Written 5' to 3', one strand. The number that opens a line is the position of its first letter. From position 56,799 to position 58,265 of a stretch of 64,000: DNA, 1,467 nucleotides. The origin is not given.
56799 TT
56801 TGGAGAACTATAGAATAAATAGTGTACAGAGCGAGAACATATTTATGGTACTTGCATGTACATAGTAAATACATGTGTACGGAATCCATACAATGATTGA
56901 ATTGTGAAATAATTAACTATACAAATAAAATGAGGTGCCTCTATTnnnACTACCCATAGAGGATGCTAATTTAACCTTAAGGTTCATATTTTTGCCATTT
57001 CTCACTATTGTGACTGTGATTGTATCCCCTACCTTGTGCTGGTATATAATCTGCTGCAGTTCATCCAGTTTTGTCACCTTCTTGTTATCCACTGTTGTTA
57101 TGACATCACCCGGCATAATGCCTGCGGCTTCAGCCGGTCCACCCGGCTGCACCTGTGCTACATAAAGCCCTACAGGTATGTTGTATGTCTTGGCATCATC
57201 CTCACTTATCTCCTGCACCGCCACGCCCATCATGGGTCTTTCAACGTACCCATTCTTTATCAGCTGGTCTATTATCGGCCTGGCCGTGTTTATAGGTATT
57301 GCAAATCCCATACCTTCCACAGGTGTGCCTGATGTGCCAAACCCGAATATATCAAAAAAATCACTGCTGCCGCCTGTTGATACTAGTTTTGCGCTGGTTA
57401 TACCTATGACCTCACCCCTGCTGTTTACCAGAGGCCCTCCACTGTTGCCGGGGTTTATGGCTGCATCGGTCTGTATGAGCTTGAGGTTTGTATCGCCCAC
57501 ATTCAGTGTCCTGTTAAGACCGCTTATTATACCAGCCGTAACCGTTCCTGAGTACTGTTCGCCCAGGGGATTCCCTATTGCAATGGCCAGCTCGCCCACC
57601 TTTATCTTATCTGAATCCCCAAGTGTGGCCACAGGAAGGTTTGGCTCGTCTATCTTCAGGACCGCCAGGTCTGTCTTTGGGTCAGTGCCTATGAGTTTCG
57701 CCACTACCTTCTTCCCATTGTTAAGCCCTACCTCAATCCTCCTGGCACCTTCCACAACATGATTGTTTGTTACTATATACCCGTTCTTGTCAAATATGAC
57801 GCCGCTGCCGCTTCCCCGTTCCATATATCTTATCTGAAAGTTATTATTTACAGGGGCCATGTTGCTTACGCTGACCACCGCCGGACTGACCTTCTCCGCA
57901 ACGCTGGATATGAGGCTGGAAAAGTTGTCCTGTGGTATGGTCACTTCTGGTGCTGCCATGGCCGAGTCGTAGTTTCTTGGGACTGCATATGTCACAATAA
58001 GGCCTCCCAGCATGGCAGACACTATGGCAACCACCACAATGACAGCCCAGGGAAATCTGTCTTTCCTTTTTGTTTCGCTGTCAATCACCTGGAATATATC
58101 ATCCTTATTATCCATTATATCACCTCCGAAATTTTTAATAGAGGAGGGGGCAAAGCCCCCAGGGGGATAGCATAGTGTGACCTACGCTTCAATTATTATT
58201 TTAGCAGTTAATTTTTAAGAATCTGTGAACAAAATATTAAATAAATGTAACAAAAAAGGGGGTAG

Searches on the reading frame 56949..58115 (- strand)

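Call 9: search_protein_families(library=pfam, proteins=[window:56949-58115:-])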
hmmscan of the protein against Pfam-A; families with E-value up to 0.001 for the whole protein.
window:56949-58115:- (389 aa): 6 families
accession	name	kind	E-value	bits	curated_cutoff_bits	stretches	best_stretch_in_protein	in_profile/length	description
PF13365.12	Trypsin_2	-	9.1e-38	130.7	27.6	1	103-239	1-144/144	Trypsin-like peptidase domain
PF13180.12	PDZ_2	-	1.6e-21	76.8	27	1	294-383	1-80/80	PDZ domain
PF00089.32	Trypsin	-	2.6e-19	70.4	20.6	1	101-249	22-204/220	Trypsin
PF17820.7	PDZ_6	-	3.7e-13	49.4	27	1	318-372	1-54/54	PDZ domain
PF00595.29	PDZ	-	2e-11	44.5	23.2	1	295-370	11-80/81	PDZ domain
PF12812.13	PDZ_1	-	0.00014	22.3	28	1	296-357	11-72/78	PDZ-like domain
